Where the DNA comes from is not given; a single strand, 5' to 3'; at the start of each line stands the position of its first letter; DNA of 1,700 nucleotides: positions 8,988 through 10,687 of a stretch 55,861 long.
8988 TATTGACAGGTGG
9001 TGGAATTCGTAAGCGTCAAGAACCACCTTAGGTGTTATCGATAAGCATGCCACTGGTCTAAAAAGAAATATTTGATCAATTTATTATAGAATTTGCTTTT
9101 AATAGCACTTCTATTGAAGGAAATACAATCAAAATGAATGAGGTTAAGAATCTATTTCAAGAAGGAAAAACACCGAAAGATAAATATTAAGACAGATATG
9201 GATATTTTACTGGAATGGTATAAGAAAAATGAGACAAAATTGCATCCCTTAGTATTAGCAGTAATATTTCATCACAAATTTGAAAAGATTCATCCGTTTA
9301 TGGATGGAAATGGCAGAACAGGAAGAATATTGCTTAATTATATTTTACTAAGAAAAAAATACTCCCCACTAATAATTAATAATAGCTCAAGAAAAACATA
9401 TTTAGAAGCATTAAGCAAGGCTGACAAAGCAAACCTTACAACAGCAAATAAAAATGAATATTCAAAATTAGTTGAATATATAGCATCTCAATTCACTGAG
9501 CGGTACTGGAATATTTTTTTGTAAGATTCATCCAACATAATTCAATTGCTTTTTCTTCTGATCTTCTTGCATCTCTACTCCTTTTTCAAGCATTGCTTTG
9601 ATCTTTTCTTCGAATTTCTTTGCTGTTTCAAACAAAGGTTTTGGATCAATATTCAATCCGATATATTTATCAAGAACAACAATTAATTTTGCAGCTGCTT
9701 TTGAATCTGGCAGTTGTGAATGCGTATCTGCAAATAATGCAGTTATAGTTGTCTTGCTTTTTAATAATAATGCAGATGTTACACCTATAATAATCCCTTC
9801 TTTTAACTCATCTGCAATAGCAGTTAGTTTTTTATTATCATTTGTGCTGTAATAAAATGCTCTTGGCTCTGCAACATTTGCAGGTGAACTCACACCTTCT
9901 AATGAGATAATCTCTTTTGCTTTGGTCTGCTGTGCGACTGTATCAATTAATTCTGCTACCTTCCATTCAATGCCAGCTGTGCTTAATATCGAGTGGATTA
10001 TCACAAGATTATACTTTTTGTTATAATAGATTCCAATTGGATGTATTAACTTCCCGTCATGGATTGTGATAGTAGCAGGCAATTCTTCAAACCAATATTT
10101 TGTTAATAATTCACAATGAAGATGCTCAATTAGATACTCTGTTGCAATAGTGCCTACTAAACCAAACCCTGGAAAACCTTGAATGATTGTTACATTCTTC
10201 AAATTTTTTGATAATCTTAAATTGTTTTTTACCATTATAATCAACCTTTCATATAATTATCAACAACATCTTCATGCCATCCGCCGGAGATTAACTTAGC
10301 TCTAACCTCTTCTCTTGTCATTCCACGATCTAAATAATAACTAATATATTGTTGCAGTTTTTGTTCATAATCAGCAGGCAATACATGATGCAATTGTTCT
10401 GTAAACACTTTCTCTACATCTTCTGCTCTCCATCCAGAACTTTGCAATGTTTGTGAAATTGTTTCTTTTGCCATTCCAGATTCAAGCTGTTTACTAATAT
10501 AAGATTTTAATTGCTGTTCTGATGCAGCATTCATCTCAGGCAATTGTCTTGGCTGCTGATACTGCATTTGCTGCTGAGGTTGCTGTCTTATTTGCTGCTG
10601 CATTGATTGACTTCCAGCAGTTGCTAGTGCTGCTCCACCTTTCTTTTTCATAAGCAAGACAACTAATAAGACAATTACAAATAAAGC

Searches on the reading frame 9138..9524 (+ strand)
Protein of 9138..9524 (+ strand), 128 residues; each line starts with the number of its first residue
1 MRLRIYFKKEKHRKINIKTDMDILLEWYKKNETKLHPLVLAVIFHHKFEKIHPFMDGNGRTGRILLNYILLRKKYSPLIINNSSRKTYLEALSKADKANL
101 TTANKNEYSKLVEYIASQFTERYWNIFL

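Call 80: search_protein_families(library=pfam, proteins=[window:9138-9524:+], max_evalue=0.001)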
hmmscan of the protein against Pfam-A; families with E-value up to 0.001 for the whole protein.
window:9138-9524:+ (128 aa): 1 family
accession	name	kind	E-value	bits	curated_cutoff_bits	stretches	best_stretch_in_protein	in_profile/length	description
PF02661.23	Fic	-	1.2e-16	61.7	24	1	16-70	41-93/93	Fic/DOC family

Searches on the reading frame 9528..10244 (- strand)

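Call 12: search_protein_families(library=pfam, proteins=[window:9528-10244:-], max_evalue=0.01)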
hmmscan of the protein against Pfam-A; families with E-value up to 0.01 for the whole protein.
window:9528-10244:- (238 aa): 1 family
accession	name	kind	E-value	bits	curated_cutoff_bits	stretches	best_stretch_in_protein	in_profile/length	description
PF09754.15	PAC2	-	3.6e-32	112.3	25.8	1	21-218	2-214/215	PAC2 family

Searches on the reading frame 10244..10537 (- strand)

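Call 79: search_protein_families(library=pfam, proteins=[window:10244-10537:-], max_evalue=10)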
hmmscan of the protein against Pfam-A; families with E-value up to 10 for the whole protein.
seq(98 aa): 7 families
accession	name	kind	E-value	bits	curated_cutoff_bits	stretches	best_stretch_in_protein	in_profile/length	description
PF21982.2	RecX_HTH1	-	0.0022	18.4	26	1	72-93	13-34/40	RecX, first three-helix domain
PF10163.14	EnY2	-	0.039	14.7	27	1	24-50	18-43/83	Transcription factor e(y)2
PF17948.6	DnaT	-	0.042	14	25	1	48-83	18-54/69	DnaT DNA-binding domain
PF03793.24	PASTA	-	0.083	13.3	23.2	0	21-44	8-31/64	PASTA domain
PF09106.17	SelB-wing_2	-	0.096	13.2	22.3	1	68-82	12-26/57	Elongation factor SelB, winged helix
PF13670.12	PepSY_2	-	0.14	12.7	24.3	1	16-42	23-49/83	Peptidase propeptide and YPEB domain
PF02536.19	mTERF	-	0.22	10.8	23.1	1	29-79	186-234/314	mTERF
